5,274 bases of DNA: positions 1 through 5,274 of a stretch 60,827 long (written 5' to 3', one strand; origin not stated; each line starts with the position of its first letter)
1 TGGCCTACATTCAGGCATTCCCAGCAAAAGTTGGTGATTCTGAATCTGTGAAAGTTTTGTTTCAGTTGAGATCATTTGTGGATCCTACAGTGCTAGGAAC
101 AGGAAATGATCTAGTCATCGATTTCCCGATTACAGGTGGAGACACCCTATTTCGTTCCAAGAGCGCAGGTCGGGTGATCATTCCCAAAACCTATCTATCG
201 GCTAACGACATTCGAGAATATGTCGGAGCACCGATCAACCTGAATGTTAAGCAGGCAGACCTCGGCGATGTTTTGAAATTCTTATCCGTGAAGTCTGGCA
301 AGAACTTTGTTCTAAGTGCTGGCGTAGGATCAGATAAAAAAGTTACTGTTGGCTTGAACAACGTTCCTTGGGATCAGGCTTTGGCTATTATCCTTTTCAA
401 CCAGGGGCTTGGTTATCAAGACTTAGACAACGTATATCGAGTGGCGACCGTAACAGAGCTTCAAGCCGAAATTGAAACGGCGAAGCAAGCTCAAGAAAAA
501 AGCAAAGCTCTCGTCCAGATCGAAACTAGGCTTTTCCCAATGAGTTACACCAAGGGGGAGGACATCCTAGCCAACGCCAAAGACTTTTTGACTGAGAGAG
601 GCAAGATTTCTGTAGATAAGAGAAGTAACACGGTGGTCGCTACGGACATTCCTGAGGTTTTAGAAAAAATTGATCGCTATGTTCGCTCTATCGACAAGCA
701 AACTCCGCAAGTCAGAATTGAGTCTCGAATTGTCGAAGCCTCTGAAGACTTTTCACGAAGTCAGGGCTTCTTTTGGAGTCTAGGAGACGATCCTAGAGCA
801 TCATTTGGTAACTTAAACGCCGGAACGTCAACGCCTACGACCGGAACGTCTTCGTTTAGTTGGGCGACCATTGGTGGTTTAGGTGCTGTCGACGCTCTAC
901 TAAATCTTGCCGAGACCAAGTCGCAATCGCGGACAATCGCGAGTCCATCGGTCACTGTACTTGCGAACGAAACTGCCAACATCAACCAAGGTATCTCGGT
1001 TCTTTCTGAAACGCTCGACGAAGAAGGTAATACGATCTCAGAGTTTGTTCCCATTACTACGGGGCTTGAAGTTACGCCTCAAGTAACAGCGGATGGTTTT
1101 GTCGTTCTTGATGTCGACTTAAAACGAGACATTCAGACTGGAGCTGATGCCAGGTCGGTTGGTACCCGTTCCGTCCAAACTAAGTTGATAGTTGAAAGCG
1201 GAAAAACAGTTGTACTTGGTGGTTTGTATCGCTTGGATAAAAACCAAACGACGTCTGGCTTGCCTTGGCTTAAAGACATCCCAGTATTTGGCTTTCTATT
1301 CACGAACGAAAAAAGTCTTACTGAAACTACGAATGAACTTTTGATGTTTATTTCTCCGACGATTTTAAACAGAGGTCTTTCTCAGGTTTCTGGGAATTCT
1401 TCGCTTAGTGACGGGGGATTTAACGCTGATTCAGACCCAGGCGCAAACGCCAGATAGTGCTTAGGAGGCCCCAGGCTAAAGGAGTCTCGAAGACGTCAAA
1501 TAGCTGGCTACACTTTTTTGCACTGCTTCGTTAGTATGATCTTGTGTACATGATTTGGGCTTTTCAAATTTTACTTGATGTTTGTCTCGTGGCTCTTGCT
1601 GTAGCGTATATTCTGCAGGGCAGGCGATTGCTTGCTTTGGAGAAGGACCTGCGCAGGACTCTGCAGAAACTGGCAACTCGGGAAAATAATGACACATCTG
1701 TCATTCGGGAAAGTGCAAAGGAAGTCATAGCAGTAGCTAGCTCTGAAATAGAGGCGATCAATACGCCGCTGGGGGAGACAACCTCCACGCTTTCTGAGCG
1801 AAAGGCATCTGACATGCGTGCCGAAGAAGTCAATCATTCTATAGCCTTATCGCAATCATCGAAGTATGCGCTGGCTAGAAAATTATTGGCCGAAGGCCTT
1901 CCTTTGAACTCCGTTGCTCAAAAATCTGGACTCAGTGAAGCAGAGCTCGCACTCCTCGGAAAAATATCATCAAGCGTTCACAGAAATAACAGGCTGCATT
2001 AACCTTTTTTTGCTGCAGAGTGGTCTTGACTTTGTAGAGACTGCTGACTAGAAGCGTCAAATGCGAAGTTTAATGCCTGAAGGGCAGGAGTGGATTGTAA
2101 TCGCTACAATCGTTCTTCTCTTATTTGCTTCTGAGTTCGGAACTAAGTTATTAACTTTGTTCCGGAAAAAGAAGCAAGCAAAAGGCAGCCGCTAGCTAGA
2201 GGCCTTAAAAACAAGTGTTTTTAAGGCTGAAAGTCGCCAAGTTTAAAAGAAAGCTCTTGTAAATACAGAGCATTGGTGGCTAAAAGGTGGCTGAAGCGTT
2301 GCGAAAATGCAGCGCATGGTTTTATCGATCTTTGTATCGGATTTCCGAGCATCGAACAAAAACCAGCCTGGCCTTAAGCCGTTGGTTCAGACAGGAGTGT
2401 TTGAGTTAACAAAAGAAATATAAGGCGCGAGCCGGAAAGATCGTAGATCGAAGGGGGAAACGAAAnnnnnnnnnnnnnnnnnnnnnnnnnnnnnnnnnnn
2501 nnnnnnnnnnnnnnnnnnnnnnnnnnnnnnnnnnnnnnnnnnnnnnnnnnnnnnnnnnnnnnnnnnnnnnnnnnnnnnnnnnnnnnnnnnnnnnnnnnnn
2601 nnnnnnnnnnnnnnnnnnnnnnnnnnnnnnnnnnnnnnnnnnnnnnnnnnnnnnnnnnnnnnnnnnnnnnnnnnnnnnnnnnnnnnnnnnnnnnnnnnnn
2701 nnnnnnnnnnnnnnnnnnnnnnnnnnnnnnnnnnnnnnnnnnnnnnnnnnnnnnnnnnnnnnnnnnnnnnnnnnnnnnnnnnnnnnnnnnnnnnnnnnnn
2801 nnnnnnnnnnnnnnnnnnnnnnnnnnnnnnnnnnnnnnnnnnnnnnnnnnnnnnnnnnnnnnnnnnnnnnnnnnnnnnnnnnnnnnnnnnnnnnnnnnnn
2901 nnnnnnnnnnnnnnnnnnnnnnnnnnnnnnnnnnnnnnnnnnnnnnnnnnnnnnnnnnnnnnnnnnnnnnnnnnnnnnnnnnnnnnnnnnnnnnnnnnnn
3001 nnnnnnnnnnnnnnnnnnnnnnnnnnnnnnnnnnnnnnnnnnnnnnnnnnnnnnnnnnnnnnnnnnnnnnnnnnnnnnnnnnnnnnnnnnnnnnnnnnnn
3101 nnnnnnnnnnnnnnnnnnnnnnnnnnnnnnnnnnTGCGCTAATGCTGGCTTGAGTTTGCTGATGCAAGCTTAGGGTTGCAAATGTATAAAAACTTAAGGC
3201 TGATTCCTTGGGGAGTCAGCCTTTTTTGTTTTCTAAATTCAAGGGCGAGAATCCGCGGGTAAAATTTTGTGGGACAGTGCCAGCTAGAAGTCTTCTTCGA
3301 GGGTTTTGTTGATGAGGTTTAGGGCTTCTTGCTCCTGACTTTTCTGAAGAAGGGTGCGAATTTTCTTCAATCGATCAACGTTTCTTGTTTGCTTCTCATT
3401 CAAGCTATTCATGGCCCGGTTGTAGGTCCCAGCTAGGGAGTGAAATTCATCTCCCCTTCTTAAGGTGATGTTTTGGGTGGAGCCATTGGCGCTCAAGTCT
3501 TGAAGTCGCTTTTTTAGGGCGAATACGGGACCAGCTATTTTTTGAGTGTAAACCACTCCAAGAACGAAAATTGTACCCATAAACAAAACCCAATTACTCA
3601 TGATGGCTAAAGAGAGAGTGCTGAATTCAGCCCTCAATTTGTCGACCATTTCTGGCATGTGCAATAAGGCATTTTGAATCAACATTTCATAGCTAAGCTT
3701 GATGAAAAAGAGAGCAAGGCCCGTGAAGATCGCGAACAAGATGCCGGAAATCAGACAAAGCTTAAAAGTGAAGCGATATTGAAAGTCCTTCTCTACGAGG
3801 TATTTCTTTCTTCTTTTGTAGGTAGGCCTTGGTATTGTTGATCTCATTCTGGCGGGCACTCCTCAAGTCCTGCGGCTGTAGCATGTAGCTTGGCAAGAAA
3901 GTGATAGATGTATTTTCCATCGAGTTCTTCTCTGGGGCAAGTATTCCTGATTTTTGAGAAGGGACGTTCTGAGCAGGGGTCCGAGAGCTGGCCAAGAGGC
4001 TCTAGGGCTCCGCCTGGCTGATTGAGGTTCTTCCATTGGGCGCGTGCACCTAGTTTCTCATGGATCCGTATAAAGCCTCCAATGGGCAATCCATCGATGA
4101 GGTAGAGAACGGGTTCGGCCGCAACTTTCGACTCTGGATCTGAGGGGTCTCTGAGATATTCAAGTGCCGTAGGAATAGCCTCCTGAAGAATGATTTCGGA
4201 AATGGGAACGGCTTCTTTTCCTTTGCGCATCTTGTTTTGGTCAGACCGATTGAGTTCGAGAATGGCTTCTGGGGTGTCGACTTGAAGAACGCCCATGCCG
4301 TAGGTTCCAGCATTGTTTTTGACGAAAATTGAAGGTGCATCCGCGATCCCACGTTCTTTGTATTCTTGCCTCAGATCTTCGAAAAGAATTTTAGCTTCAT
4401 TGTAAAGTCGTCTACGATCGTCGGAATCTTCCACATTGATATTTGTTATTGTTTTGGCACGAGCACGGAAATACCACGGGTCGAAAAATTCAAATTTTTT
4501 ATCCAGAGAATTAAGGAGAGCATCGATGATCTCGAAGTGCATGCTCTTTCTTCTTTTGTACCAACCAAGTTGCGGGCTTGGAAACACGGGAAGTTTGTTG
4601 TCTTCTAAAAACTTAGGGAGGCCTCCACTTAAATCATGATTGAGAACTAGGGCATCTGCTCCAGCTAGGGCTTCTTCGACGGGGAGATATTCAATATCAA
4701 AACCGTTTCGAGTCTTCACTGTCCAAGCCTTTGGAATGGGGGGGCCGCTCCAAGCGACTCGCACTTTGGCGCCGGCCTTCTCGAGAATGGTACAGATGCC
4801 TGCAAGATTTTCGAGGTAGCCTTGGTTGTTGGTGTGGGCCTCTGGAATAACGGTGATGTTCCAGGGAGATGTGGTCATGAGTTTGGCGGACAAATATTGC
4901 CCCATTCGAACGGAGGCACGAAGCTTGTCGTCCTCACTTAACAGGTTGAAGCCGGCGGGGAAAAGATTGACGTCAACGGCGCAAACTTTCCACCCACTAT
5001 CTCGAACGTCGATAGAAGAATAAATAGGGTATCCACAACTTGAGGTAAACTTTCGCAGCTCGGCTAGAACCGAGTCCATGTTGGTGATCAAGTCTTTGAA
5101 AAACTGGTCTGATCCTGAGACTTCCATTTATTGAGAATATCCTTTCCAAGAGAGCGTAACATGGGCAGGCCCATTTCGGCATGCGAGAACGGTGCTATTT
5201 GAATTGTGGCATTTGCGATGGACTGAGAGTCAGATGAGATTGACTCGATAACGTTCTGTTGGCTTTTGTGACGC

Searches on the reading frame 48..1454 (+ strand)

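Call 14: search_protein_families(library=ncbifam, proteins=[window:48-1454:+], max_evalue=0.00001)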
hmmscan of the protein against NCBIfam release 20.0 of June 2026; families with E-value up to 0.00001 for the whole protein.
window:48-1454:+ (469 aa): 9 families
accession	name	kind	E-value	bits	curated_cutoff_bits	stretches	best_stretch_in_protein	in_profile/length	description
TIGR02515.1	IV_pilus_PilQ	subfamily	8e-86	288.7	284.35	2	60-248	1-198/428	type IV pilus secretin PilQ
NF010083.0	PRK13568.1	equivalog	1.2e-50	172.6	554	1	52-440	17-417/419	DNA uptake porin HofQ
TIGR02517.1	type_II_gspD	equivalog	2.2e-45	155.2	351.35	2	204-441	320-591/600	type II secretion system secretin GspD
NF007851.2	PRK10560.1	exception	7.5e-42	143.6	598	1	62-441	23-410/412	DNA uptake porin HofQ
TIGR02516.1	type_III_yscC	equivalog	5.5e-24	84.5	238.45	1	181-441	195-462/463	type III secretion system outer membrane ring subunit SctC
TIGR02519.1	pilus_MshL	equivalog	1.3e-22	80.1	250.2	1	188-440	2-290/290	pilus (MSHA type) biogenesis protein MshL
NF011873.0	PRK15346.1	equivalog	6.2e-16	58.2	524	1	183-429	234-484/499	EscC/YscC/HrcC family type III secretion system outer membrane ring protein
NF042912.1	Amuc_1098_fam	equivalog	4.2e-14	51.5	750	1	373-440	730-796/805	Amuc_1098 family type IV pilus outer membrane protein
TIGR02520.1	pilus_B_mal_scr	equivalog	4e-09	35.6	287.65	1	171-404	222-483/513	PilN family type IVB pilus formation outer membrane protein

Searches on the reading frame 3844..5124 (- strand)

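Call 14: search_protein_families(library=ncbifam, proteins=[window:3844-5124:-], max_evalue=0.00001)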
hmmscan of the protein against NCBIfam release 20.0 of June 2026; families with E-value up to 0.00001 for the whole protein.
window:3844-5124:- (426 aa): 1 family
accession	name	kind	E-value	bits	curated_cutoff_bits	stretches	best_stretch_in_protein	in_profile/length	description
TIGR02049.1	gshA_ferroox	equivalog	7.1e-75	252.2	293.9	1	30-421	22-398/403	glutamate--cysteine ligase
